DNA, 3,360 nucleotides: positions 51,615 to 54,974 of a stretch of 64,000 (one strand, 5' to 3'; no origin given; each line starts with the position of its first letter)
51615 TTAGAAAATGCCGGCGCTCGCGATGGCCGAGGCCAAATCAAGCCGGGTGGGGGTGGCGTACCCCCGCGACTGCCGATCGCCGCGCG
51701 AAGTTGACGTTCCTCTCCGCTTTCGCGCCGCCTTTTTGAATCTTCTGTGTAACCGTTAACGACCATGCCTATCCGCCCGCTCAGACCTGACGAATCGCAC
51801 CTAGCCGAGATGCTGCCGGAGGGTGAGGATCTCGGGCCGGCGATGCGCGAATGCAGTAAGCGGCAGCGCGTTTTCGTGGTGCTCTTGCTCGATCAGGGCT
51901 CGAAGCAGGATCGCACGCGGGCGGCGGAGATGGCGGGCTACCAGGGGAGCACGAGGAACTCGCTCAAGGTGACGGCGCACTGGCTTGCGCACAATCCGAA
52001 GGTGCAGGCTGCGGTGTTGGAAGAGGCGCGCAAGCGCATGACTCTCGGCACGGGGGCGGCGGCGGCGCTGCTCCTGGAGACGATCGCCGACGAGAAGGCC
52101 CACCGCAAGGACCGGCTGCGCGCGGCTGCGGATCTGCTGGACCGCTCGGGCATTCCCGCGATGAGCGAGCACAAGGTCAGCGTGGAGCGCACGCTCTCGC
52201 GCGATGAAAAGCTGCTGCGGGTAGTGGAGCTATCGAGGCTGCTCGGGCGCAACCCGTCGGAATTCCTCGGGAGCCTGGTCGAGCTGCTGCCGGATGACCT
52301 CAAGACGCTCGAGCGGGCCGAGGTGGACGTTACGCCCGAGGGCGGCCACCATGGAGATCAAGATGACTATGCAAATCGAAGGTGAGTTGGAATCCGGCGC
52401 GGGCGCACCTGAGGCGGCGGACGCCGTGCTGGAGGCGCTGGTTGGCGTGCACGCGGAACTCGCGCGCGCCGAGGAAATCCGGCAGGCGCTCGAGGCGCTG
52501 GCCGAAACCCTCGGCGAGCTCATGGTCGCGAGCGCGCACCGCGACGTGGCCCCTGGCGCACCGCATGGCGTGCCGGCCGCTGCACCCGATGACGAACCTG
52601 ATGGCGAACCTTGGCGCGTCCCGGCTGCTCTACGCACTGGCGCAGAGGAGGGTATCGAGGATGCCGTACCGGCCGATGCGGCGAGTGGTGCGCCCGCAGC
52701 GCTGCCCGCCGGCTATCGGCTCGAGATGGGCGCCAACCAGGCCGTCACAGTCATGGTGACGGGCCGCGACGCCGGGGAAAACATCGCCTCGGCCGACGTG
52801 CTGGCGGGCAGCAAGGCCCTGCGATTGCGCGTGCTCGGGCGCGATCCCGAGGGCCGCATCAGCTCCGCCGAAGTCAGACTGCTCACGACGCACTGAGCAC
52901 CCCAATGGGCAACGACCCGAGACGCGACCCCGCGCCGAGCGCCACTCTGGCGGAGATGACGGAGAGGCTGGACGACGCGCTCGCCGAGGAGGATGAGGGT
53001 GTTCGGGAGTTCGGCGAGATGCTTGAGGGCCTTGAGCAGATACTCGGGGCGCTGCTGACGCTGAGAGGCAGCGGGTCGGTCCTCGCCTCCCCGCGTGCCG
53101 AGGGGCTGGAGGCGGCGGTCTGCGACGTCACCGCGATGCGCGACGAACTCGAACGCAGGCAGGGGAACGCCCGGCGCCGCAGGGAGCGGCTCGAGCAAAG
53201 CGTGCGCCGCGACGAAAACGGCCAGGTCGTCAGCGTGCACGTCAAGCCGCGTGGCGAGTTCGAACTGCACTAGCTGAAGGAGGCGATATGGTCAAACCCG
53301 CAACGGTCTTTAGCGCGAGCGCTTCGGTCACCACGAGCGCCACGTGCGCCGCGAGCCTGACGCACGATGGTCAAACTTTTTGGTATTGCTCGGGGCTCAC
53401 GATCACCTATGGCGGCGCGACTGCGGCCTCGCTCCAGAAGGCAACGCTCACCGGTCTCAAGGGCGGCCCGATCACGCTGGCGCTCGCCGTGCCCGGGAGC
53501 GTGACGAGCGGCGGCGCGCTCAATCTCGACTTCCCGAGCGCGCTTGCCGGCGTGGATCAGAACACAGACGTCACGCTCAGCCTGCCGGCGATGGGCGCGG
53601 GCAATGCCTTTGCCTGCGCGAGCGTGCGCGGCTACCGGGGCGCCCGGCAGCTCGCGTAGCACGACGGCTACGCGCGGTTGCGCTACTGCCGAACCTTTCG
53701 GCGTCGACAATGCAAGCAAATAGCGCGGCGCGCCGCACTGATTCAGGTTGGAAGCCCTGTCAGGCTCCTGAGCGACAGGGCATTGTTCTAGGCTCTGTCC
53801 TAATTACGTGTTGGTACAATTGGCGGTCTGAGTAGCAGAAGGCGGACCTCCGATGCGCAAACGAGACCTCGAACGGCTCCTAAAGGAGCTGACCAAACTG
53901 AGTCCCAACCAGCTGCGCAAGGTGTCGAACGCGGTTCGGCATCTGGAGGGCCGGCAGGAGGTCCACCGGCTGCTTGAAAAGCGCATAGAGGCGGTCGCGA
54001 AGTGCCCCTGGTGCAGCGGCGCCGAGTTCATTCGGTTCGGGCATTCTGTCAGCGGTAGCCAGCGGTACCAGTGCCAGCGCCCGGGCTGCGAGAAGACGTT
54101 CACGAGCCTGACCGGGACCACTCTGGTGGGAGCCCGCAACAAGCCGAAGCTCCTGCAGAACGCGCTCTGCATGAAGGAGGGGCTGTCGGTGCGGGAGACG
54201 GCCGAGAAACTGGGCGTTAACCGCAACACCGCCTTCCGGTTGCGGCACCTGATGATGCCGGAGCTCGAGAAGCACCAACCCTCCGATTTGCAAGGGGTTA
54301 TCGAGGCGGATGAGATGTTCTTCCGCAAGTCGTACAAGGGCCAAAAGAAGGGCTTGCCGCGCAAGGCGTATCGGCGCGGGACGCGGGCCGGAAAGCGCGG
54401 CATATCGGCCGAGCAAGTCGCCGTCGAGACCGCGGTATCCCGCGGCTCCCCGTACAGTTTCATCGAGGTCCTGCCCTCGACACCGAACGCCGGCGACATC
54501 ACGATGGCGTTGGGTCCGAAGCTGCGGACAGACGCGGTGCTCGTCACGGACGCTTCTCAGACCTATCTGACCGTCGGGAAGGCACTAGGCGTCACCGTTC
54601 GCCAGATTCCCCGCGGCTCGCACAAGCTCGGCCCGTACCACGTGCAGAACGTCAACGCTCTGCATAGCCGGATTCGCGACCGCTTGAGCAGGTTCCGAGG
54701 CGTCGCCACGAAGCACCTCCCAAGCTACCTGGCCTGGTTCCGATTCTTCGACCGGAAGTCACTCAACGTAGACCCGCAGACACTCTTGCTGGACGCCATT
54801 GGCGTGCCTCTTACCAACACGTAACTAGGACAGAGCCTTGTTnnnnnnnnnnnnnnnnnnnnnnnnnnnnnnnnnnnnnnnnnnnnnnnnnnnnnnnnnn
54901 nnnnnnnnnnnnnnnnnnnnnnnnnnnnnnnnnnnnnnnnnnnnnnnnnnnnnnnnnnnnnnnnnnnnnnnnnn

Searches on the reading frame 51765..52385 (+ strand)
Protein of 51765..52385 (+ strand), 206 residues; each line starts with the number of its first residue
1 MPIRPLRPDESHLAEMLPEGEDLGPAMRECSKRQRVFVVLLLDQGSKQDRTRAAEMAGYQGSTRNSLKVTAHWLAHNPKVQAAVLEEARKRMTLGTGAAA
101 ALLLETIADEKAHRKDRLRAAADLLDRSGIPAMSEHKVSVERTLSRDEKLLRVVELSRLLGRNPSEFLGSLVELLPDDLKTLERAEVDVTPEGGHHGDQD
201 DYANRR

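Call 3: search_protein_families(library=pfam, proteins=[window:51765-52385:+], max_evalue=1)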
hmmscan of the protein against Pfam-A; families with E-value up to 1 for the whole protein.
window:51765-52385:+ (206 aa): 2 families
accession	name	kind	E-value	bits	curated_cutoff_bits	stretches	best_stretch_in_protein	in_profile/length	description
PF03592.21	Terminase_2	-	0.05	14.7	26.1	1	34-111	5-75/141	Terminase small subunit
PF22703.2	Cdc6_lid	-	0.11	12.8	27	1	87-141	5-59/68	Cdc6 AAA+ ATPase-type lid domain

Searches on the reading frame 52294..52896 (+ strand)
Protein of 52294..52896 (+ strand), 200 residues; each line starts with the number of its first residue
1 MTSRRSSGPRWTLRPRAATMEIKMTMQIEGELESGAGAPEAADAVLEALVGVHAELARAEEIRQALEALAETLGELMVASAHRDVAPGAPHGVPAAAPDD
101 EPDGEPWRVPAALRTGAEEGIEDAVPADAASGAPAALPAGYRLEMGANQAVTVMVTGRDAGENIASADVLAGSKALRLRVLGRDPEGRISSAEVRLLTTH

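Call 3: search_protein_families(library=pfam, proteins=[window:52294-52896:+], max_evalue=1)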
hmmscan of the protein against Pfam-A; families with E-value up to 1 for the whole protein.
window:52294-52896:+ (200 aa): 1 family
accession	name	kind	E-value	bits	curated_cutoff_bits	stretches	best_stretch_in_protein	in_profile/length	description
PF10025.14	DUF2267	-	0.23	12.1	29.8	0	53-119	11-72/122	Uncharacterized conserved protein (DUF2267)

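Call 90: search_protein_families(library=pfam, proteins=[window:52294-52896:+], max_evalue=0.1)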
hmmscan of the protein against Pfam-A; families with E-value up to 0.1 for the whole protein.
window:52294-52896:+ (200 aa): 0 families

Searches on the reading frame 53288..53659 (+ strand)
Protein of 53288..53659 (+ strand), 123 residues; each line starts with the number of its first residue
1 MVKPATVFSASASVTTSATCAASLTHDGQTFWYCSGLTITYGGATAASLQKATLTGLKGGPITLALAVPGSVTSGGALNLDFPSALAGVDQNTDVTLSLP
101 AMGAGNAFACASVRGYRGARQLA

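Call 32: search_protein_families(library=pfam, proteins=[window:53288-53659:+], max_evalue=0.01)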
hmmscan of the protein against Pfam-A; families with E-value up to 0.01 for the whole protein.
window:53288-53659:+ (123 aa): 0 families

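Call 90: search_protein_families(library=pfam, proteins=[window:53288-53659:+], max_evalue=0.1)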
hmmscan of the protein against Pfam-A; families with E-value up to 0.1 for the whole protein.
window:53288-53659:+ (123 aa): 1 family
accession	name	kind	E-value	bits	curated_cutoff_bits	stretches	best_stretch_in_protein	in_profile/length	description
PF18906.5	Phage_tube_2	-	0.046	13.8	27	1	10-108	150-242/266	Phage tail tube protein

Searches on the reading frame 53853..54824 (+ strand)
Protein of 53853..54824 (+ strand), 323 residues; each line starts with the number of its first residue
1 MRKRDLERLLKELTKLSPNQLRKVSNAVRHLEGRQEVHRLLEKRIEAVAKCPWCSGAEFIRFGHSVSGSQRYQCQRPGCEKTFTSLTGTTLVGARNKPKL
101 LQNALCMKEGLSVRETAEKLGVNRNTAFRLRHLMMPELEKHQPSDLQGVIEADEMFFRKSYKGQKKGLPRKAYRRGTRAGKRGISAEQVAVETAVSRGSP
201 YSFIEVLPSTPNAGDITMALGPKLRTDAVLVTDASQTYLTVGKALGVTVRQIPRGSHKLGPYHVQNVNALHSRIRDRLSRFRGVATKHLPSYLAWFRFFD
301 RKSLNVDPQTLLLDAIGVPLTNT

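Call 3: search_protein_families(library=pfam, proteins=[window:53853-54824:+], max_evalue=1)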
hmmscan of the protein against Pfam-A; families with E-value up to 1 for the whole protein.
window:53853-54824:+ (323 aa): 15 families
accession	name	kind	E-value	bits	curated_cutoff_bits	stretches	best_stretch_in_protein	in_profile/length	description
PF13384.12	HTH_23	-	1.3e-06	28.4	24.6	1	106-132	13-39/50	Homeodomain-like domain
PF12762.13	DDE_Tnp_IS1595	-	1.7e-06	28.6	27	1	146-298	2-150/153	ISXO2-like transposase domain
PF03811.18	Zn_ribbon_InsA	-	0.00013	22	26.1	1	50-75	7-32/35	InsA N-terminal domain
PF13551.12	HTH_29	-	0.016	15.7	28.1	1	107-133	8-35/64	Winged helix-turn helix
PF07638.17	Sigma70_ECF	-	0.019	15.3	21.1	0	105-133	146-174/185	ECF sigma factor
PF13556.12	HTH_30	-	0.034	14.4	27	1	107-126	9-28/59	PucR C-terminal helix-turn-helix domain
PF09339.16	HTH_IclR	-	0.053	13.8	22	1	109-130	17-38/52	IclR helix-turn-helix domain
PF13610.12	DDE_Tnp_IS240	-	0.058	14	27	1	227-286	59-118/139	DDE domain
PF13518.12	HTH_28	-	0.059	13.9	25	1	105-126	7-28/52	Helix-turn-helix domain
PF01381.28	HTH_3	-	0.063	13.8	23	0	107-126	6-25/55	Helix-turn-helix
PF08281.18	Sigma70_r4_2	-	0.068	13.3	25.7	1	109-129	25-45/54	Sigma-70, region 4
PF01527.26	HTH_Tnp_1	-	0.075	13.7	24.1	1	107-134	20-47/75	Transposase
PF12833.13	HTH_18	-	0.14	12.9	33.6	0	79-129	12-63/80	Helix-turn-helix domain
PF13560.12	HTH_31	-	0.16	12.7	27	0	105-126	9-30/64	Helix-turn-helix domain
PF12760.12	Zn_ribbon_IS1595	-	0.2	12.1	25.4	1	49-82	19-46/46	Transposase zinc-ribbon domain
